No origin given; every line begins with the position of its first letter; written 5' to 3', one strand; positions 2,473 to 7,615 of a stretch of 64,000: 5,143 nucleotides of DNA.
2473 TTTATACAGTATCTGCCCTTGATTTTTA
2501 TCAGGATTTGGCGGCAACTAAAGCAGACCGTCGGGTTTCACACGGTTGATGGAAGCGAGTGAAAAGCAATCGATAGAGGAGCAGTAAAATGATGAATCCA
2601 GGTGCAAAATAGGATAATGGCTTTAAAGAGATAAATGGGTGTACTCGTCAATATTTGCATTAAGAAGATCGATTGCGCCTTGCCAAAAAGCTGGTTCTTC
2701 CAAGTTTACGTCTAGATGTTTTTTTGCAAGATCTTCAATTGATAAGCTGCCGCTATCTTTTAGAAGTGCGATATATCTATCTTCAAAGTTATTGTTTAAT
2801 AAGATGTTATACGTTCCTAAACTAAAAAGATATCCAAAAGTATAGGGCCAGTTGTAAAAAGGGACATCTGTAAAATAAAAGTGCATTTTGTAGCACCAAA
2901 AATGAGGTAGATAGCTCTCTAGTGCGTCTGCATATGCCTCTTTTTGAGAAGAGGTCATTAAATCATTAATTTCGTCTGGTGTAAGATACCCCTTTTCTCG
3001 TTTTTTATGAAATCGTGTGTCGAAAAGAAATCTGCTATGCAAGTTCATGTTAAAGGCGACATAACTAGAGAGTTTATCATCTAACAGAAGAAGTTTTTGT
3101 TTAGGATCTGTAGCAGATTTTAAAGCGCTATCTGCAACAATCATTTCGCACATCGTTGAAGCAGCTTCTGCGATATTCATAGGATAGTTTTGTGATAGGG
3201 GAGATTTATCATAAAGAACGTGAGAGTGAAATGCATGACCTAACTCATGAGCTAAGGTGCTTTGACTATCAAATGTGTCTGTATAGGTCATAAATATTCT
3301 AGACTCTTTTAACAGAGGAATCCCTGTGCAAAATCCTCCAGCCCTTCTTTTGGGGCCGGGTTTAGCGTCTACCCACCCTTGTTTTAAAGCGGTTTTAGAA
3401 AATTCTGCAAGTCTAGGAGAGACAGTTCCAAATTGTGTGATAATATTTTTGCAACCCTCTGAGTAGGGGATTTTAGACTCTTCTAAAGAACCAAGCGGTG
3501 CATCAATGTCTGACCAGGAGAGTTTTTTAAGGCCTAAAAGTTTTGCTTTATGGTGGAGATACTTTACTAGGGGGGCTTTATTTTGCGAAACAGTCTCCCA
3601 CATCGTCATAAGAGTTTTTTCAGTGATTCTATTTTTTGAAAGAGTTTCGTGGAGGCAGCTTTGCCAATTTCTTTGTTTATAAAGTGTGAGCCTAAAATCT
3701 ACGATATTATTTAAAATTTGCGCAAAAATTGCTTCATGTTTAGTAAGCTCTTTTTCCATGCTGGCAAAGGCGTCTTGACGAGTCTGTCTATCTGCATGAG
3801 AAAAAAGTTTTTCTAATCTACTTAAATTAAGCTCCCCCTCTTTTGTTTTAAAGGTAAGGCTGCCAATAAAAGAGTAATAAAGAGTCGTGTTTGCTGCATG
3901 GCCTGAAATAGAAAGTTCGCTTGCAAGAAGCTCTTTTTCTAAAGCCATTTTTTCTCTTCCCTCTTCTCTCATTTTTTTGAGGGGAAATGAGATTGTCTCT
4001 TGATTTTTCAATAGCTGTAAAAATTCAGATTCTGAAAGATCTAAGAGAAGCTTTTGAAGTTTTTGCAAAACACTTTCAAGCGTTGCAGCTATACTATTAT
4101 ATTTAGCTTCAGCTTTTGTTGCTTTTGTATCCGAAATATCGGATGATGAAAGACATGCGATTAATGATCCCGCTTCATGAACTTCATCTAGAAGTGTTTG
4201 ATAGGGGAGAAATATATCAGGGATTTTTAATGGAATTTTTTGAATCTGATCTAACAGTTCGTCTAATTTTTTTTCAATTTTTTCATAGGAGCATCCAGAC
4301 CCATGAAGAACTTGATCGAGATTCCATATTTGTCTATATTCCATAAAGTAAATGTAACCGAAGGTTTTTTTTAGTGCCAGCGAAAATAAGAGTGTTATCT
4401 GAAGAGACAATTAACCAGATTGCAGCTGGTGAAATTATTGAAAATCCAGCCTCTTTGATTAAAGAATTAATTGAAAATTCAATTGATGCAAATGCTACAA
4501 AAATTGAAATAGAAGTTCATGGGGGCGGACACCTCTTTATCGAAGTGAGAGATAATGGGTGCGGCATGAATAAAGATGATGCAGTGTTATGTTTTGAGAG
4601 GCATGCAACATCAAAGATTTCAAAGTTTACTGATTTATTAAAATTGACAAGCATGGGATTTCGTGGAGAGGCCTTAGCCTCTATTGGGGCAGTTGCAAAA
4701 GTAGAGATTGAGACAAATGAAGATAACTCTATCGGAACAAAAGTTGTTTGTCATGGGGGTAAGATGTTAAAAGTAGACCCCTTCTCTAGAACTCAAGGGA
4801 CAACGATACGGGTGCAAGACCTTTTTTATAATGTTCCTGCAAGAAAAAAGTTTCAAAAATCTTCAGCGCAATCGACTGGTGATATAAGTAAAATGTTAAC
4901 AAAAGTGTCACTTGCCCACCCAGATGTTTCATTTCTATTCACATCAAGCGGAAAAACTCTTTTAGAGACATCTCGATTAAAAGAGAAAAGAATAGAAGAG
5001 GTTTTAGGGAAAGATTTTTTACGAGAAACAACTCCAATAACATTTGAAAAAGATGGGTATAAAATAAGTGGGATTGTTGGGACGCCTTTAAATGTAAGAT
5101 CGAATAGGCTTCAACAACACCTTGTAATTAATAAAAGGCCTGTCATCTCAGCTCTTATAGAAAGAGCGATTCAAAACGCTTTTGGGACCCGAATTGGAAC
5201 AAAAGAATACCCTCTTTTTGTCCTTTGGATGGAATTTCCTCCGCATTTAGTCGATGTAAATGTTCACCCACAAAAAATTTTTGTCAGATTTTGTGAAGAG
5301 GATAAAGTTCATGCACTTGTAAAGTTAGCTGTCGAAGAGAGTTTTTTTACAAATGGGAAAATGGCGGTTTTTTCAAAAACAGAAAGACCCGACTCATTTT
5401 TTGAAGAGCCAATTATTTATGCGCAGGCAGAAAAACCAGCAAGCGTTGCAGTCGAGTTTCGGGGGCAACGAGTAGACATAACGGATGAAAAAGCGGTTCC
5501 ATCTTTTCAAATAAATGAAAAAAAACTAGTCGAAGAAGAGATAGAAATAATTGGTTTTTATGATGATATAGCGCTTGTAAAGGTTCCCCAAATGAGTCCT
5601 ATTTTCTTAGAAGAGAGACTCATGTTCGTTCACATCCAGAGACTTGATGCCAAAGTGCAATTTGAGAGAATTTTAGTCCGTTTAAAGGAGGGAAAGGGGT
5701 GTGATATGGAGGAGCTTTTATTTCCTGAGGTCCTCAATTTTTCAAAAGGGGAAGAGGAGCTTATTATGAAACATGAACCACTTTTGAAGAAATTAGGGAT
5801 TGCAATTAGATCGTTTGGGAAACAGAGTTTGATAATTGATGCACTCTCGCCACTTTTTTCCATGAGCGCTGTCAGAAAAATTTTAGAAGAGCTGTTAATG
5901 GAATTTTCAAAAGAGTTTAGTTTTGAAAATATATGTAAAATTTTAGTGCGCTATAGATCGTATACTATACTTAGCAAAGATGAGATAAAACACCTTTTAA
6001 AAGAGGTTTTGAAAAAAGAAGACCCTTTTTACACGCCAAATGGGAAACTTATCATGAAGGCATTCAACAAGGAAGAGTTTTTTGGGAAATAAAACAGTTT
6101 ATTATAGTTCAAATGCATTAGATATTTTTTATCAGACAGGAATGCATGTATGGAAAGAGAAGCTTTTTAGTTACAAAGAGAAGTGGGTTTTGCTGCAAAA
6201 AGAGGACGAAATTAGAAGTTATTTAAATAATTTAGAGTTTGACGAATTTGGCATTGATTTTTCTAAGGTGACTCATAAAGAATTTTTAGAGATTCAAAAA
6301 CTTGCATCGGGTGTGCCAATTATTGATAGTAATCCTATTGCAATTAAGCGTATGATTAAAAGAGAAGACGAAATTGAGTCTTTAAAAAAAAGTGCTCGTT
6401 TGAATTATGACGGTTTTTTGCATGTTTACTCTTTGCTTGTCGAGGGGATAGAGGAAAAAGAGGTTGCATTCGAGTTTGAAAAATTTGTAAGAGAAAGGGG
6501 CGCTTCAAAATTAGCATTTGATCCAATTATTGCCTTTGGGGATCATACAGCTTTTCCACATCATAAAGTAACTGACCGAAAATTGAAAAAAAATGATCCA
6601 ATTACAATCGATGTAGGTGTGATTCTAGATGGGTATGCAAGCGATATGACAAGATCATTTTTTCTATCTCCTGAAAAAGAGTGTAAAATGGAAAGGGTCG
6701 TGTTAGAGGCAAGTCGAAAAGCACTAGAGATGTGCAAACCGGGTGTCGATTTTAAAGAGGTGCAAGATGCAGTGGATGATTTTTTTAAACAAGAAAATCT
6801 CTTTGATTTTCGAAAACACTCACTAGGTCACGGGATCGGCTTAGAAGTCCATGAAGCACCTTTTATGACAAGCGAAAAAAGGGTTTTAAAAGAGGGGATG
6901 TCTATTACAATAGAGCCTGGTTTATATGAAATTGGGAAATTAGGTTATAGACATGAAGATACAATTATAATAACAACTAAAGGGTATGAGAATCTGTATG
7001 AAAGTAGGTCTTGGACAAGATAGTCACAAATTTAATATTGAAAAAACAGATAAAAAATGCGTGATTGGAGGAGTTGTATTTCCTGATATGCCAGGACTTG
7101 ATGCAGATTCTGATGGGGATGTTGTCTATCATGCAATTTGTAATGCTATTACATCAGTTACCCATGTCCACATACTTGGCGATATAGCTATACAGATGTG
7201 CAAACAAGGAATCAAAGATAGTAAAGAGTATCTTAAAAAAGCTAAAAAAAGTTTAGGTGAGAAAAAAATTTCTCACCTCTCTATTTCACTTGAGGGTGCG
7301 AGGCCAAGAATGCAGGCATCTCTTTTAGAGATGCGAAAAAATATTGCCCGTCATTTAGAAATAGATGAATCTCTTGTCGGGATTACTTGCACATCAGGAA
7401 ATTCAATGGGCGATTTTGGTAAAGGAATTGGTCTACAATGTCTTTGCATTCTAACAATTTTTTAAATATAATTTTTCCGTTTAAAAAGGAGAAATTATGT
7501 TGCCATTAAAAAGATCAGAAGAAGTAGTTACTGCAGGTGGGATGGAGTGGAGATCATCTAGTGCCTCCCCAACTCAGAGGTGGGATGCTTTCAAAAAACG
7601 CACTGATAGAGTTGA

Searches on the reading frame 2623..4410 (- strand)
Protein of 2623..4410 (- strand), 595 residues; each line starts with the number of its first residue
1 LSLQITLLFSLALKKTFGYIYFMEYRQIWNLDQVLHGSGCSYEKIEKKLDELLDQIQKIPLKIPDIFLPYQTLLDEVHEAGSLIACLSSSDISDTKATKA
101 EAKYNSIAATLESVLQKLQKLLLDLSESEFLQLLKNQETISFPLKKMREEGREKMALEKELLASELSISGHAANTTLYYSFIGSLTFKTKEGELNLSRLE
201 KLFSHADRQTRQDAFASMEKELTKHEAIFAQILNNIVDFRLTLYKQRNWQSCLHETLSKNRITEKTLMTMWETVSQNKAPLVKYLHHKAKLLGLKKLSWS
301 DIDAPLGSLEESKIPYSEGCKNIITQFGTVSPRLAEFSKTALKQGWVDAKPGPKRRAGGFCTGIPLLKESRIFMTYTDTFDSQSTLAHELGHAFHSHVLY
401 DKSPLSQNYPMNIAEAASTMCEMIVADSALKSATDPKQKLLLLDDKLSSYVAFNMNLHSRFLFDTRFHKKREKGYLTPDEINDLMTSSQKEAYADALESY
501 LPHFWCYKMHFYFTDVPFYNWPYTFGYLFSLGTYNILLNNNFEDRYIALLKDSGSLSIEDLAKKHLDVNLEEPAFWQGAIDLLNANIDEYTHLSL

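Call 79: search_protein_families(library=pfam, proteins=[window:2623-4410:-], max_evalue=0.00001)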
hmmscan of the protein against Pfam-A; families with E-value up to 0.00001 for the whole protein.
window:2623-4410:- (595 aa): 1 family
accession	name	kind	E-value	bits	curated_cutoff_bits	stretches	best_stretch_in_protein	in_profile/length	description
PF01432.26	Peptidase_M3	-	5.3e-24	85.8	27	1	204-566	4-442/457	Peptidase family M3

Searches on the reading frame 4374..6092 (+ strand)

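Call 79: search_protein_families(library=pfam, proteins=[window:4374-6092:+], max_evalue=0.00001)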
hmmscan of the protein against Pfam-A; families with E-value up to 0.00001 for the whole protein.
window:4374-6092:+ (572 aa): 4 families
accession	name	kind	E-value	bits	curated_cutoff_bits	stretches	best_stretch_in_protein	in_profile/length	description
PF01119.25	DNA_mis_repair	-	1.3e-30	105.9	26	1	207-323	1-117/119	DNA mismatch repair protein, C-terminal domain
PF08676.16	MutL_C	-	2.3e-13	50.5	25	1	413-515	14-115/142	MutL C terminal dimerisation domain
PF13589.12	HATPase_c_3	-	2.6e-11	44.1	25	1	27-122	5-100/137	Histidine kinase-, DNA gyrase B-, and HSP90-like ATPase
PF02518.31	HATPase_c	-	8.3e-10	39.5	26.4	1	27-84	8-70/111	Histidine kinase-, DNA gyrase B-, and HSP90-like ATPase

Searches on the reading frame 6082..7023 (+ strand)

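Call 79: search_protein_families(library=pfam, proteins=[window:6082-7023:+], max_evalue=0.00001)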
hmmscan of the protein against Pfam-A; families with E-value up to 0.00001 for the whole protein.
window:6082-7023:+ (313 aa): 1 family
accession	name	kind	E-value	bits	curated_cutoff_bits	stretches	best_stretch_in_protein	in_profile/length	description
PF00557.29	Peptidase_M24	-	4.3e-58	196.9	23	1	100-298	2-207/208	Metallopeptidase family M24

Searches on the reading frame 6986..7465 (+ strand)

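Call 79: search_protein_families(library=pfam, proteins=[window:6986-7465:+], max_evalue=0.00001)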
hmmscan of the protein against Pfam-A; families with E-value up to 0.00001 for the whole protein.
window:6986-7465:+ (159 aa): 1 family
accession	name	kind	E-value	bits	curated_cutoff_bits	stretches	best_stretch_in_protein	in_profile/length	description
PF02542.21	YgbB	-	1.5e-31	110.3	26.7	1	5-158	1-154/155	YgbB family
